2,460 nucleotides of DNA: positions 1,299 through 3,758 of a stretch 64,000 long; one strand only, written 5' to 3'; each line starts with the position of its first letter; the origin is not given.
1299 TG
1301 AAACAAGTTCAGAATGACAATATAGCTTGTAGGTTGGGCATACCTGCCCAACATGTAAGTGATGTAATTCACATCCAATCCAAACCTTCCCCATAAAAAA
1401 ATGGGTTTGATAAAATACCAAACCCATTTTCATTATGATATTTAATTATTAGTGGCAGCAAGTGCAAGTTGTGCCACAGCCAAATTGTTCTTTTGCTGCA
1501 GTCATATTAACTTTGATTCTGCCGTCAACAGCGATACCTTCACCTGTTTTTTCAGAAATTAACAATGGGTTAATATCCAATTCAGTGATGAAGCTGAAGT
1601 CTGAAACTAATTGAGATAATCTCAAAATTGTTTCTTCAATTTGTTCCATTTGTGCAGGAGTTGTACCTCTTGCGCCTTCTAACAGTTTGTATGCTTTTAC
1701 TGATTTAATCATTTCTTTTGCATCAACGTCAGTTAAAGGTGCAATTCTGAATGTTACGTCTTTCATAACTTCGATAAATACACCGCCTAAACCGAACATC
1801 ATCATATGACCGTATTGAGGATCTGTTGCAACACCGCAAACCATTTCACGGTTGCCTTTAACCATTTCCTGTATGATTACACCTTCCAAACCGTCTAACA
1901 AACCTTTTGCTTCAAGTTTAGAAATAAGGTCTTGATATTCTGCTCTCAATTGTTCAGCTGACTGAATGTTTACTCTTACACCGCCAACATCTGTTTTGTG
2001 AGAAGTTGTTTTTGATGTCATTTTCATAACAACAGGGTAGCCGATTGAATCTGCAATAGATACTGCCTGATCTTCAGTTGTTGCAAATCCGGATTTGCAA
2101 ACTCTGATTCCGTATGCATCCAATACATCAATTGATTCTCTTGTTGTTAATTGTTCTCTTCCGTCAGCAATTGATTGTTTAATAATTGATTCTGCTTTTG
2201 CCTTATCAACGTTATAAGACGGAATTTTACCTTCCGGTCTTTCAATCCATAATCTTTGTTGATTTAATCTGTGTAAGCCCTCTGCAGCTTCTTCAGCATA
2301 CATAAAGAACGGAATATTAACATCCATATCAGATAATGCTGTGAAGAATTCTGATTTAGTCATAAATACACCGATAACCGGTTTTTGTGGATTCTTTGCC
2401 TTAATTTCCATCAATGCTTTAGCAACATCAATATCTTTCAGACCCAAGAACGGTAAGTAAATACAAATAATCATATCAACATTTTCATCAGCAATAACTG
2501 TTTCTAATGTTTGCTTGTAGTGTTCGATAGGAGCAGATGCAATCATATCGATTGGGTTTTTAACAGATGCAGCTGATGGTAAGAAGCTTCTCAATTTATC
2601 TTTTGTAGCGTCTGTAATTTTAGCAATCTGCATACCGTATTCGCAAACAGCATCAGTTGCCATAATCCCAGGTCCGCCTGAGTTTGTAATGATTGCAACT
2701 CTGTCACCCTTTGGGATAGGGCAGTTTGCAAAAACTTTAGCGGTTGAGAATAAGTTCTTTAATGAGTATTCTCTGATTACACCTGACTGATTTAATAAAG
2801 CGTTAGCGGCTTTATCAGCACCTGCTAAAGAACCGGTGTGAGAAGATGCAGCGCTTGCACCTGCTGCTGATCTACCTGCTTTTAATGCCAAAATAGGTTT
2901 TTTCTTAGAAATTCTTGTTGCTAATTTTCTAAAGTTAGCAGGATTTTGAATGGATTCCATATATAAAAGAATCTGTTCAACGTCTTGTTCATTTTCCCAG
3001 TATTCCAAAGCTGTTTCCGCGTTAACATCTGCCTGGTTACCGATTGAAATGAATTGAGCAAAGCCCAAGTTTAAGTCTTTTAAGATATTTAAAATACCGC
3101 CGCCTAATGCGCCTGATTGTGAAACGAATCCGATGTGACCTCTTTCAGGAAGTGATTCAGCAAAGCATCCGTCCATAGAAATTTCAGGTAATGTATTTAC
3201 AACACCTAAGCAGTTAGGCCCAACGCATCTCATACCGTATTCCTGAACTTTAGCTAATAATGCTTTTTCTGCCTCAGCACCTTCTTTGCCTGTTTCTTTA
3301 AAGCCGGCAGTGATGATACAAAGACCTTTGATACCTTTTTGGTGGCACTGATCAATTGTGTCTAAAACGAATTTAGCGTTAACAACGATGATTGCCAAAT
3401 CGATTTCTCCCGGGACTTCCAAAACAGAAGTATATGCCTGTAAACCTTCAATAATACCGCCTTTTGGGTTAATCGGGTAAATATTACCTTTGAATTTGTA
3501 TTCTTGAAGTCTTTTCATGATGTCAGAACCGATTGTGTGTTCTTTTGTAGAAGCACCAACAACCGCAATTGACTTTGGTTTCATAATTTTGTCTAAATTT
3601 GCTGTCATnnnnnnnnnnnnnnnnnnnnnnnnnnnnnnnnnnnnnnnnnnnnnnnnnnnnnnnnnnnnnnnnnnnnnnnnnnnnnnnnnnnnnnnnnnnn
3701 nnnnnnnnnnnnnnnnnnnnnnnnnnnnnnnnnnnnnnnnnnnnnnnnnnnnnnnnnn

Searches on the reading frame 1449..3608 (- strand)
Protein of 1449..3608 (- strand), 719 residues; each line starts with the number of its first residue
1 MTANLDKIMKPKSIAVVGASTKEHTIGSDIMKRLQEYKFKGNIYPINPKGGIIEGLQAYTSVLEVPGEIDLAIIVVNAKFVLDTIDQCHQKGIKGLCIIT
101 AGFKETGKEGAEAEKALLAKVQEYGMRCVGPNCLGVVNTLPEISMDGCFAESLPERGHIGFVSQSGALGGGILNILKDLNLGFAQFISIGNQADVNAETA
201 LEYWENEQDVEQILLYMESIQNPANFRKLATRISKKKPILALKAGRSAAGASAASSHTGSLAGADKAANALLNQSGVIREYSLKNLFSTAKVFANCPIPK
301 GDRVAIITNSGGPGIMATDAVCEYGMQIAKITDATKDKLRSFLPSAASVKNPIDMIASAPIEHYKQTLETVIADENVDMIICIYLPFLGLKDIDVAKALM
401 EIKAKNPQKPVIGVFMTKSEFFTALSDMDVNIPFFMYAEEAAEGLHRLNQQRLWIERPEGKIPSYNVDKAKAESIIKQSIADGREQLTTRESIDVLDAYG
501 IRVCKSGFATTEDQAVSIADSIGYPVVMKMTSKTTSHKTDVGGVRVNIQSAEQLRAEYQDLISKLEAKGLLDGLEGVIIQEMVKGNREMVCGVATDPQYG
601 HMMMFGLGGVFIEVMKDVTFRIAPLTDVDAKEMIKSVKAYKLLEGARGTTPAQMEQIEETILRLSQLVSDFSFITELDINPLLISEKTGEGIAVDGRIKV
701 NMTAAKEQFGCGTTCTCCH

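Call 15: find_encoding_contigs(protein=window:1449-3608:-, flank=10000, max_places=6)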
Protein window:1449-3608:- (719 aa): 5 contigs read that carry it; 5 places shown.
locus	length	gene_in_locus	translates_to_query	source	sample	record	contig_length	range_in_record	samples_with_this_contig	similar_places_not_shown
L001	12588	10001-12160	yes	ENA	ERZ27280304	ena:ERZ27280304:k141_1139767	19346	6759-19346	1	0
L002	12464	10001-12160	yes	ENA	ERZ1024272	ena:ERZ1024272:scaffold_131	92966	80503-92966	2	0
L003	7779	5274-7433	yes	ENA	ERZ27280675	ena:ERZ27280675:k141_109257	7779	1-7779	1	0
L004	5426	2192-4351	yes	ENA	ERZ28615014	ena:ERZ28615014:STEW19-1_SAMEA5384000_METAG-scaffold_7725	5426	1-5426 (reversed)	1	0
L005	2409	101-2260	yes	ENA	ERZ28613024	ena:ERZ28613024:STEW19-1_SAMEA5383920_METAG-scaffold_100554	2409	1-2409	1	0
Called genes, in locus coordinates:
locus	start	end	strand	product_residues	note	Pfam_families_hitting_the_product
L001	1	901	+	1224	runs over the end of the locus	-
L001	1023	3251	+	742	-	PF07697:7TMR-HDED, PF07698:7TM-7TMR_HD, PF01966:HD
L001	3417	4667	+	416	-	-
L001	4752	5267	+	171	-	PF02130:YbeY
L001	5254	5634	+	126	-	PF01219:DAGK_prokar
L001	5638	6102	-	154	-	PF03938:OmpH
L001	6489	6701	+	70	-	-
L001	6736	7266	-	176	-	-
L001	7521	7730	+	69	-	PF01632:Ribosomal_L35p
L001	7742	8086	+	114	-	PF00453:Ribosomal_L20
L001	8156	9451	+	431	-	PF01554:MatE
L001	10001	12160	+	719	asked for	PF02629:CoA_binding, PF13380:CoA_binding_2, PF13607:Succ_CoA_lig, PF19045:Ligase_CoA_2, PF08442:ATP-grasp_2 (weak), PF13549:ATP-grasp_5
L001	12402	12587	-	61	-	?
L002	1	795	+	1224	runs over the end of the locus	-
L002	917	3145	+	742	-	PF07697:7TMR-HDED, PF07698:7TM-7TMR_HD, PF01966:HD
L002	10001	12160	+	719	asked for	PF02629:CoA_binding, PF13380:CoA_binding_2, PF13607:Succ_CoA_lig, PF19045:Ligase_CoA_2, PF08442:ATP-grasp_2 (weak), PF13549:ATP-grasp_5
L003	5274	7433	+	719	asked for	PF02629:CoA_binding, PF13380:CoA_binding_2, PF13607:Succ_CoA_lig, PF19045:Ligase_CoA_2, PF08442:ATP-grasp_2 (weak), PF13549:ATP-grasp_5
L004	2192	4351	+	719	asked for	PF02629:CoA_binding, PF13380:CoA_binding_2, PF13607:Succ_CoA_lig, PF19045:Ligase_CoA_2, PF08442:ATP-grasp_2 (weak), PF13549:ATP-grasp_5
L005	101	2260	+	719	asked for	PF02629:CoA_binding, PF13380:CoA_binding_2, PF13607:Succ_CoA_lig, PF19045:Ligase_CoA_2, PF08442:ATP-grasp_2 (weak), PF13549:ATP-grasp_5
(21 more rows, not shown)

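Call 16: search_protein_families(library=pfam, proteins=[window:1449-3608:-])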
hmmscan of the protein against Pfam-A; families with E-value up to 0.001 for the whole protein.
window:1449-3608:- (719 aa): 6 families
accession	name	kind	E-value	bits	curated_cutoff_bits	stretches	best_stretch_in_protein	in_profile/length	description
PF13549.11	ATP-grasp_5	-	1.2e-76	257.4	27.6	1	480-700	3-221/221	ATP-grasp domain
PF13607.11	Succ_CoA_lig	-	5.2e-48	162.7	27.4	1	156-293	1-138/138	Succinyl-CoA ligase like flavodoxin domain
PF13380.12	CoA_binding_2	-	2.2e-24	86.5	22.8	1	12-138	1-115/116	CoA binding domain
PF02629.25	CoA_binding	-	2.5e-16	60.7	22.3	1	10-102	2-97/97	CoA binding domain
PF19045.5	Ligase_CoA_2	-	1.2e-09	38.9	23.7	1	304-439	1-141/162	Ligase-CoA domain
PF08442.15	ATP-grasp_2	-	2.6e-07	30.9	29.5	1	492-683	7-201/202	ATP-grasp domain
